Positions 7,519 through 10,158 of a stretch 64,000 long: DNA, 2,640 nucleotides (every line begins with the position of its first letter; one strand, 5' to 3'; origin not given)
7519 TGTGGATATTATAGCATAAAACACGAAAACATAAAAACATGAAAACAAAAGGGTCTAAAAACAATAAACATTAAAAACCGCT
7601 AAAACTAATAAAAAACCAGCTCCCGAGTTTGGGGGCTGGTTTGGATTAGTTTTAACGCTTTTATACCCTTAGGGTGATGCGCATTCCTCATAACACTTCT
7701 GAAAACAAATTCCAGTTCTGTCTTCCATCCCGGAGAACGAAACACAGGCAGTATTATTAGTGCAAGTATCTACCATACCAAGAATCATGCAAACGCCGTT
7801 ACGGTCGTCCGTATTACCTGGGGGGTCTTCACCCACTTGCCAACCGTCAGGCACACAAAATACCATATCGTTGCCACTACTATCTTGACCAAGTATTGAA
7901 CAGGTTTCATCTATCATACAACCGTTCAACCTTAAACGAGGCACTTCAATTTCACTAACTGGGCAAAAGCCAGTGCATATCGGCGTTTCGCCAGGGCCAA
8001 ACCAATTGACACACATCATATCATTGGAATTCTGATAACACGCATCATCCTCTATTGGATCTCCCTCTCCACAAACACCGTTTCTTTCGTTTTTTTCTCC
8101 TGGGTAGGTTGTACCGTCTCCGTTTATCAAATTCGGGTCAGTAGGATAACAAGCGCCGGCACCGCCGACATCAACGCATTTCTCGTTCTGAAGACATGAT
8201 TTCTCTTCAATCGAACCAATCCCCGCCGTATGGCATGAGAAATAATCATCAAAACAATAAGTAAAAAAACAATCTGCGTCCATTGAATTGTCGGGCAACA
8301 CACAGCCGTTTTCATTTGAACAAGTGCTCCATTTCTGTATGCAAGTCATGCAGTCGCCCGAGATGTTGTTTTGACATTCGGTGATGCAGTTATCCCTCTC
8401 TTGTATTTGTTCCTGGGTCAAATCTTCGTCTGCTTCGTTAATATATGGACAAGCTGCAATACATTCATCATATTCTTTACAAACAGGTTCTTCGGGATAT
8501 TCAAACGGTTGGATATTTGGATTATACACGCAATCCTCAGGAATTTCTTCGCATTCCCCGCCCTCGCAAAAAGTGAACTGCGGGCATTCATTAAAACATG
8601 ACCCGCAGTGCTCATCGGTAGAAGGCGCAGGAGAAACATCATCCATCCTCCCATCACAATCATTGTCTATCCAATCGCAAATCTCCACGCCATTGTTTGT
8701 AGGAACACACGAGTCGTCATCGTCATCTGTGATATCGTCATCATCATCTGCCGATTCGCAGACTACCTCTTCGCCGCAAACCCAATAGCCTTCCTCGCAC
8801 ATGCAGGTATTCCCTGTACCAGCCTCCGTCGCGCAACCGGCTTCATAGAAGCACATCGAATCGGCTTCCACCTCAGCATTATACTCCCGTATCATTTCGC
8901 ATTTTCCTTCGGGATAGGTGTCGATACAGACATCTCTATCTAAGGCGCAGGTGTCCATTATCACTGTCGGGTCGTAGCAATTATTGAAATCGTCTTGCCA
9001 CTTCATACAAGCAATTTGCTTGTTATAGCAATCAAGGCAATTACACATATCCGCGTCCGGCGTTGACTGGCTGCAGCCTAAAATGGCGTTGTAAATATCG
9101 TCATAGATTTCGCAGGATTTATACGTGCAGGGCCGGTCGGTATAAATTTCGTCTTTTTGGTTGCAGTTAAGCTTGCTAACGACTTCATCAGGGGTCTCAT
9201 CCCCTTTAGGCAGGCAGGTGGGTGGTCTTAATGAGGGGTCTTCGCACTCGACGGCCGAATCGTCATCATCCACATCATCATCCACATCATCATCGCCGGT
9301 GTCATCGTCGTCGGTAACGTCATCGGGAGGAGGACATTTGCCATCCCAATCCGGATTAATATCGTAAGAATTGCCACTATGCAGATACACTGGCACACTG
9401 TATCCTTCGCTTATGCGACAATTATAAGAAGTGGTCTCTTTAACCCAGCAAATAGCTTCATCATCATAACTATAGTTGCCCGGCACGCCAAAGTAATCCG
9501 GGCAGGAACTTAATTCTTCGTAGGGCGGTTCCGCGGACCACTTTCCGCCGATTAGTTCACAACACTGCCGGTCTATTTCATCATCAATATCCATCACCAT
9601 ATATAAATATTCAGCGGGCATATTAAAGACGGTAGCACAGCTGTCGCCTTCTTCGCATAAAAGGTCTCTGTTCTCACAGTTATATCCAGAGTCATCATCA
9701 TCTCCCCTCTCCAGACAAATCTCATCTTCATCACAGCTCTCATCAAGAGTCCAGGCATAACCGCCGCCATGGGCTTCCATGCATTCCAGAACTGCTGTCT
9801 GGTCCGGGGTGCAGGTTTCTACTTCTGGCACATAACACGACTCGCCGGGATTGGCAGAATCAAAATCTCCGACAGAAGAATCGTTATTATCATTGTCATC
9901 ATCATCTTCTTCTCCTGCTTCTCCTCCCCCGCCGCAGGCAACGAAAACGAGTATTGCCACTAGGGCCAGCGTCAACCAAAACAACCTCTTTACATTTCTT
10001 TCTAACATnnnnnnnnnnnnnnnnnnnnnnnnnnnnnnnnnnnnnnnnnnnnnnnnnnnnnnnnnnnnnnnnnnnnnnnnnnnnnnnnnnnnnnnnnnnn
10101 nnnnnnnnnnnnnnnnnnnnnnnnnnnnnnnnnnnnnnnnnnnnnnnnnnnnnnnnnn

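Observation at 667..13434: Accessory locus of giant secreted Cys/Asp-rich Ca/metal-binding repeat proteins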

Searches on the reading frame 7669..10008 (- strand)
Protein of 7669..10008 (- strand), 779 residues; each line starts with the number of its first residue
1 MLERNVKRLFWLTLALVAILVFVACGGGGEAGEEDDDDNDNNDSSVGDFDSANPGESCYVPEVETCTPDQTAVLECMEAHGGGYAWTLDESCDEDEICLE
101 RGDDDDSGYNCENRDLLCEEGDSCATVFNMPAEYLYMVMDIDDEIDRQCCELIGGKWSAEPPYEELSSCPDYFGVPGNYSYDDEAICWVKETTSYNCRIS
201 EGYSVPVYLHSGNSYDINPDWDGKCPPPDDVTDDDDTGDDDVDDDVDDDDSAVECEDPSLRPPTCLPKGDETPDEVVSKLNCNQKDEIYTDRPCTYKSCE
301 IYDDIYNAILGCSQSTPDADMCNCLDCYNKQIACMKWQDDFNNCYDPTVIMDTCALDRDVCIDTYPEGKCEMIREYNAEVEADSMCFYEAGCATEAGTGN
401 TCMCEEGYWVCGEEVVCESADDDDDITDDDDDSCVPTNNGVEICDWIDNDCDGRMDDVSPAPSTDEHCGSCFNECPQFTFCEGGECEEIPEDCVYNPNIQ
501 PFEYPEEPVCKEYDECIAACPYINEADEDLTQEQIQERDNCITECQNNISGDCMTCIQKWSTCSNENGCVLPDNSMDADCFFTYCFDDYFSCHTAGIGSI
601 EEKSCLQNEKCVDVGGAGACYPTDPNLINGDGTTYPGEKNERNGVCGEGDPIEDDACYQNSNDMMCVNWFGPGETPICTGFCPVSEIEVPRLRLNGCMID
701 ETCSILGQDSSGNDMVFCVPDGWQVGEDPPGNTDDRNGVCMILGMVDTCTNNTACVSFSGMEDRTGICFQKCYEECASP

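Call 5: search_protein_families(library=pfam, proteins=[window:7669-10008:-], max_evalue=0.01)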
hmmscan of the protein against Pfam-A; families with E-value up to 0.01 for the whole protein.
window:7669-10008:- (779 aa): 0 families

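Call 6: search_protein_families(library=ncbifam, proteins=[window:7669-10008:-], max_evalue=0.01)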
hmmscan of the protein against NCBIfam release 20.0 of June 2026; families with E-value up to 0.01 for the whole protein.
window:7669-10008:- (779 aa): 0 families

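Call 21: find_homologous_proteins(query=window:7669-10008:-)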
Query window:7669-10008:- (779 aa): 2 proteins with E <= 0.001 among 8000 candidates.
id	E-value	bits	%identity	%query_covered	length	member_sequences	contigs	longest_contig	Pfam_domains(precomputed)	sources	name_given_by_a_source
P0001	0.0e+0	1847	100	100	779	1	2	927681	-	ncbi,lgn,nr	ncbi:MAG: hypothetical protein PHD51_00370 [Patescibacteria group bacterium]|nr:hypothetical protein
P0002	2.4e-11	61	30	26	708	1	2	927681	-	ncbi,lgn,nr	ncbi:MAG: hypothetical protein PHD51_00395 [Patescibacteria group bacterium]|nr:hypothetical protein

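Call 27: search_solved_structures(query=window:7669-10008:-, max_evalue=0.1)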
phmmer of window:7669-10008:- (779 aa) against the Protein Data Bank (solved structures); distinct sequences matched with E-value up to 0.1: 0.

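Call 35: find_encoding_contigs(protein=P0002, flank=10000, max_places=2)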
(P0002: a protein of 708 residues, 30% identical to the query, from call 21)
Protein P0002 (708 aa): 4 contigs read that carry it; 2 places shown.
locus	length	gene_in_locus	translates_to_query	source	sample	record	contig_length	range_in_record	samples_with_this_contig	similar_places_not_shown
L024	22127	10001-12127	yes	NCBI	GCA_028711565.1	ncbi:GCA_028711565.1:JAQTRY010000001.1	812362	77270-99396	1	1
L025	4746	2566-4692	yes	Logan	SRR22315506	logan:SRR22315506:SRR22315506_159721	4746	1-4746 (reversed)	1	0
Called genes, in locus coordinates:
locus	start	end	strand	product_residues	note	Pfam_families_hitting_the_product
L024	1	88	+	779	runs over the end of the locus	-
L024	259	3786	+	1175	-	PF00754:F5_F8_type_C (weak), PF02412:TSP_3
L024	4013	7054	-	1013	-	PF11617:Cu-binding_MopE (weak)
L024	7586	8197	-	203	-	PF13489:Methyltransf_23, PF02353:CMAS (weak), PF05891:Methyltransf_PK, PF03848:TehB, PF13847:Methyltransf_31, PF08241:Methyltransf_11, PF08242:Methyltransf_12, PF13649:Methyltransf_25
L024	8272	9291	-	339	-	PF04055:Radical_SAM, PF13186:SPASM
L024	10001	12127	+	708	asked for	-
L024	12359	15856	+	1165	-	PF02412:TSP_3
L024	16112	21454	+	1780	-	-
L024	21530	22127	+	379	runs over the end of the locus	PF11104:PilM_2, PF14450:FtsA (weak)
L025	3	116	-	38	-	?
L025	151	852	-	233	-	PF03848:TehB, PF13489:Methyltransf_23, PF02353:CMAS (weak), PF05891:Methyltransf_PK, PF13847:Methyltransf_31, PF08241:Methyltransf_11, PF08242:Methyltransf_12, PF13649:Methyltransf_25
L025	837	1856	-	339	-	PF04055:Radical_SAM, PF13186:SPASM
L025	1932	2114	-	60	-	-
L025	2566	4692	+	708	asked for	-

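Call 38: search_protein_representatives(protein=window:7669-10008:-)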
Query: 779 residues. Proteins with E-value up to 0.001 (for the whole library): 70; up to 1e-10: 16; up to 1e-30: 2. The best 70 are listed.
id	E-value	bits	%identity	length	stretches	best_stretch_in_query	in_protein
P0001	0.0e+00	1847.0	100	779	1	1-779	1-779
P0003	6.4e-59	216.5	55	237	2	228-417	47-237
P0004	2.4e-22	95.5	38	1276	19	434-490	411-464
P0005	1.4e-20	89.7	51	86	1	335-419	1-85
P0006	5.3e-20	87.7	47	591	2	466-594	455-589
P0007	1.3e-19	86.5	40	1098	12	428-487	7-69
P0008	2.6e-18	82.1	36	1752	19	402-486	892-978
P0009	2.8e-18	82.1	43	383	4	422-487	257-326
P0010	3.4e-18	81.8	39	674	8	426-486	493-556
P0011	2.2e-14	69.1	39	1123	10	420-476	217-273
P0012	2.1e-12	62.6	44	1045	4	417-486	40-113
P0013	2.4e-12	62.4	40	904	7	424-476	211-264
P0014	3.3e-12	62.0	40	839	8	431-487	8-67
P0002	7.6e-12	60.8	36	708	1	7-258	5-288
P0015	1.9e-11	59.4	45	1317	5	425-479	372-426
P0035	2.3e-06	42.6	30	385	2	15-127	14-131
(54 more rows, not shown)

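Call 41: search_protein_families(library=ncbifam, proteins=[L024:8272-9291:-, L024:7586-8197:-, L024:16112-21454:+, L024:12359-15856:+, L024:10001-12127:+], max_evalue=0.01)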
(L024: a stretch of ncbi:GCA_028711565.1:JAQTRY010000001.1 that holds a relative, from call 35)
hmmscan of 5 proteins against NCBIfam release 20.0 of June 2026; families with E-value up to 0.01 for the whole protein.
L024:8272-9291:- (339 aa): 67 families (the best 25 are shown)
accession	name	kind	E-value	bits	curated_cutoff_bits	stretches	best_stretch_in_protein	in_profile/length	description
TIGR04340.1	rSAM_ACGX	hypoth_equivalog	6.6e-130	433.3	400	1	4-338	2-339/341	radical SAM/SPASM domain protein, ACGX system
TIGR04082.1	rSAM_for_selen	equivalog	4.9e-67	226.8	350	1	3-336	197-515/516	thio(seleno)oxazole modification radical SAM maturase SbtM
TIGR04545.1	rSAM_ahbD_hemeb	equivalog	1.5e-31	110.1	500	1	8-336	3-335/339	heme b synthase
TIGR04053.2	TIGR04053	equivalog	3.3e-30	105.6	395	2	7-205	10-207/366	TIGR04053 family radical SAM/SPASM domain-containing protein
TIGR04055.1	rSAM_NirJ2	equivalog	3.6e-28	99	500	1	8-336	3-322/326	putative heme d1 biosynthesis radical SAM protein NirJ2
TIGR04051.1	rSAM_NirJ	equivalog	1.4e-27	96.6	515.45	2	9-186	6-177/354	heme d1 biosynthesis radical SAM protein NirJ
TIGR04546.1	rSAM_ahbC_deAc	equivalog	6e-25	87.8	650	1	8-182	42-210/390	12,18-didecarboxysiroheme deacetylase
TIGR04303.1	GeoRSP_rSAM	equivalog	6.8e-25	88.3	400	1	6-337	6-325/325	GeoRSP system radical SAM/SPASM protein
TIGR04054.1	rSAM_NirJ1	equivalog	1.4e-24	86.5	650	1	8-337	39-381/387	putative heme d1 biosynthesis radical SAM protein NirJ1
TIGR04133.1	rSAM_w_lipo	hypoth_equivalog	1e-22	80.6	425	1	7-318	26-330/350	TIGR04133 family radical SAM/SPASM protein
TIGR04250.1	SCM_rSAM_ScmE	equivalog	1.1e-22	80.4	400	2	10-175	8-168/358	SynChlorMet cassette radical SAM/SPASM protein ScmE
TIGR04347.1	pseudo_SAM_Halo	equivalog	5.5e-22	78.6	525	2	8-184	41-211/390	TIGR04347 family pseudo-SAM/SPASM protein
TIGR03962.1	mycofact_rSAM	equivalog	5.2e-21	75.2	265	1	7-337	14-332/339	mycofactocin radical SAM maturase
TIGR04251.1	SCM_rSAM_ScmF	equivalog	7.4e-20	71.6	400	1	8-209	7-207/353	SynChlorMet cassette radical SAM/SPASM protein ScmF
TIGR03942.1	sulfatase_rSAM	equivalog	2.9e-17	62.8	349.45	1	13-318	9-324/363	anaerobic sulfatase maturase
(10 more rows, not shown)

L024:7586-8197:- (203 aa): 39 families (the best 25 are shown)
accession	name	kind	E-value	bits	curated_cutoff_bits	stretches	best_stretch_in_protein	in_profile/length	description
NF008992.0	PRK12335.1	equivalog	2.1e-24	86.2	303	1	24-177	117-263/289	SAM-dependent methyltransferase TehB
NF008405.0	PRK11207.1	equivalog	2.3e-18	66.4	218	1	30-178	30-173/198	tellurite resistance methyltransferase TehB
TIGR00477.1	tehB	equivalog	3.9e-18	65.6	219.5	1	31-177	74-214/238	tellurite resistance methyltransferase TehB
TIGR01983.1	UbiG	equivalog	2.4e-11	43.4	102.95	1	28-137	48-153/228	bifunctional 2-polyprenyl-6-hydroxyphenol methylase/3-demethylubiquinol 3-O-methyltransferase UbiG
NF043040.1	corrin_prot_MT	hypoth_equivalog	4.9e-11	42.5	180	1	19-137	29-149/216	corrinoid protein-associated methyltransferase CpaM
NF041820.1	daptide_MTase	equivalog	7.4e-11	42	175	1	30-143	36-150/243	daptide-type RiPP biosynthesis methyltransferase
TIGR02072.1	BioC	equivalog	9.8e-11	41.9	184.95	1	18-177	21-180/244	malonyl-ACP O-methyltransferase BioC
NF045649.1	2X_seleno_MduS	exception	1.2e-10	40.9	380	1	3-90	11-100/338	methyltransferase domain-containing selenoprotein MduS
TIGR02021.1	BchM-ChlM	equivalog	4.4e-10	39.3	158.9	1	19-134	43-154/218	magnesium protoporphyrin IX methyltransferase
TIGR00740.1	TIGR00740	equivalog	9.1e-10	38.6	193.3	1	25-139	51-164/239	carboxy-S-adenosyl-L-methionine synthase CmoA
NF045667.1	MTase_DVU1556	equivalog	1.2e-09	38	155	1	27-168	19-155/213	DVU_1556 family methyltransferase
NF001786.0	PRK00517.2-4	equivalog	1.6e-08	34.1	327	1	21-138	134-241/277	50S ribosomal protein L11 methyltransferase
NF001785.0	PRK00517.2-2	equivalog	1.2e-07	31.2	188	1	22-153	137-262/282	50S ribosomal protein L11 methyltransferase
NF011529.0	PRK14968.1-3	equivalog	1.9e-07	30.7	162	1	29-127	33-125/198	putative methyltransferase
NF045882.1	PLipidMtase_Leg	equivalog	4.6e-07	29.8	390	1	25-146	37-155/207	phospholipid N-methyltransferase PmtA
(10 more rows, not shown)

L024:16112-21454:+ (1780 aa): 1 family
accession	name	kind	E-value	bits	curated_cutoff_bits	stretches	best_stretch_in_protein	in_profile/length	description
NF033662.1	acid_disulf_rpt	repeat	1.4e-08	34.4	41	4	583-606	6-29/32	acidic double-disulfide repeat-containing protein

L024:12359-15856:+ (1165 aa): 3 families
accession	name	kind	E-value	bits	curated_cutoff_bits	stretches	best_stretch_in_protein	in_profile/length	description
NF047638.1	throspo3_MtsC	equivalog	4.9e-31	108.1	350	2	706-851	88-240/428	cell-cell cohesion MYXO-CTERM protein MtsC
NF045500.1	Omp28_seleno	equivalog_domain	3.6e-12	46.4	200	4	888-924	273-309/377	Omp28-related selenoprotein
NF033662.1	acid_disulf_rpt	repeat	2.6e-10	39.9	41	3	1103-1128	3-28/32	acidic double-disulfide repeat-containing protein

L024:10001-12127:+ (708 aa): 0 families

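Call 79: search_protein_families(library=pfam, proteins=[L024:20462-21451:+, L024:11321-12124:+, L024:16112-18200:+], max_evalue=1)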
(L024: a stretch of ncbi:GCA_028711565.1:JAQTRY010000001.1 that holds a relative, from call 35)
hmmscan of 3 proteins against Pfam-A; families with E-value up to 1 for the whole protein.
L024:20462-21451:+ (330 aa): 0 families

L024:11321-12124:+ (268 aa): 0 families

L024:16112-18200:+ (696 aa): 0 families

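Call 88: find_encoding_contigs(protein=P0006, flank=10000, max_places=3)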
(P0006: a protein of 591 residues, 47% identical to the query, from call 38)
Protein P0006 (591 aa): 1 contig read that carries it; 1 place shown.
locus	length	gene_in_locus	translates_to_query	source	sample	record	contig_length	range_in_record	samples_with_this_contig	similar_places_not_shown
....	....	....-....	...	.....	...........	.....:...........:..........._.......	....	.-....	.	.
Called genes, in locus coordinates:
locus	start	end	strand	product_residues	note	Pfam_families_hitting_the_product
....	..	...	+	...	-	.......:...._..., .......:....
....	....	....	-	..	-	-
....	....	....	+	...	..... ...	-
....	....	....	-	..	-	?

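Call 91: find_encoding_contigs(protein=P0003, flank=10000, max_places=3)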
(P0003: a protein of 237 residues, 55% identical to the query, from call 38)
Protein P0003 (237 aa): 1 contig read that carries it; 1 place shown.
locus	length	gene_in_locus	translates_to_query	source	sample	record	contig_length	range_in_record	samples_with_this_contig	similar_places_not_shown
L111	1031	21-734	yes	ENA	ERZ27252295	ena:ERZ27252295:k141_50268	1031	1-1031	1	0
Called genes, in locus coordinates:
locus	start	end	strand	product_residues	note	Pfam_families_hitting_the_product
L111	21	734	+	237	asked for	-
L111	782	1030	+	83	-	?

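Call 92: find_encoding_contigs(protein=P0035, flank=10000, max_places=3)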
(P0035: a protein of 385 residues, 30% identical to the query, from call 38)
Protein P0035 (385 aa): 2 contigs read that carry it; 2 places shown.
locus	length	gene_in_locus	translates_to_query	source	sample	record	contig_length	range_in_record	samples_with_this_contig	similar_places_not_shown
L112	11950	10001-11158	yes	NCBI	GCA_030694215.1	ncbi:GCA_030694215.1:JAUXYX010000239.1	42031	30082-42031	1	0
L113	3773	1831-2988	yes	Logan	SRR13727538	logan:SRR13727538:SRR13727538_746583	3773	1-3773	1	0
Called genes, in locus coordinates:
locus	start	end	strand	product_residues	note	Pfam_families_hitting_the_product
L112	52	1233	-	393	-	PF01368:DHH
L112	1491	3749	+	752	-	PF00133:tRNA-synt_1, PF09334:tRNA-synt_1g, PF13603:tRNA-synt_1_2, PF09334:tRNA-synt_1g (weak), PF08264:Anticodon_1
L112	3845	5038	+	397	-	PF00579:tRNA-synt_1b, PF22421:SYY_C-terminal, PF01479:S4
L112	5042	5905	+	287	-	PF00491:Arginase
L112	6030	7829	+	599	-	PF03485:Arg_tRNA_synt_N, PF00750:tRNA-synt_1d, PF05746:DALR_1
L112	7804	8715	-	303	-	PF02811:PHP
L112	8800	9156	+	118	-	-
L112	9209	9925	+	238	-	PF00702:Hydrolase, PF13419:HAD_2 (weak)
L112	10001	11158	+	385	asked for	PF07603:Lcl_C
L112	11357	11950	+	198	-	?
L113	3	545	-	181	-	?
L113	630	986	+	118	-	-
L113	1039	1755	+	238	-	PF00702:Hydrolase, PF13419:HAD_2 (weak)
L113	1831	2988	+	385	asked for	PF07603:Lcl_C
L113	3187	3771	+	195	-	?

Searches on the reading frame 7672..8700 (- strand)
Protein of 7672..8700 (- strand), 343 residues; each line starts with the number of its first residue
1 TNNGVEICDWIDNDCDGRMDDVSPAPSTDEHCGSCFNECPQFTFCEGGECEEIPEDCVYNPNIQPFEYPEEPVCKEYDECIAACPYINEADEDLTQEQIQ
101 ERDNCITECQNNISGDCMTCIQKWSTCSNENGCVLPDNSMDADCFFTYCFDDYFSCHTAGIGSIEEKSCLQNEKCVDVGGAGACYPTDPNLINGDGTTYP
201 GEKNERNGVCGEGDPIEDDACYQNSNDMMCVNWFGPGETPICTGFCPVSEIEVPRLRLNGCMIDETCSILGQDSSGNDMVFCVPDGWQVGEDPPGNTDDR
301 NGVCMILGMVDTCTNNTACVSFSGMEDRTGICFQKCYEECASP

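Call 79: search_protein_families(library=pfam, proteins=[window:7672-8700:-], max_evalue=1)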
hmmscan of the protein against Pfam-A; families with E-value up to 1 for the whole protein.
window:7672-8700:- (343 aa): 2 families
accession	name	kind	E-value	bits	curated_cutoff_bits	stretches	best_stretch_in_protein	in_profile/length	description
PF11617.13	Cu-binding_MopE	-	0.00017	22.1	27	1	5-21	14-30/30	Putative metal-binding motif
PF04885.19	Stig1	-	0.014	16.3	24.1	1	7-51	42-83/85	Stigma-specific STIG1-like protein family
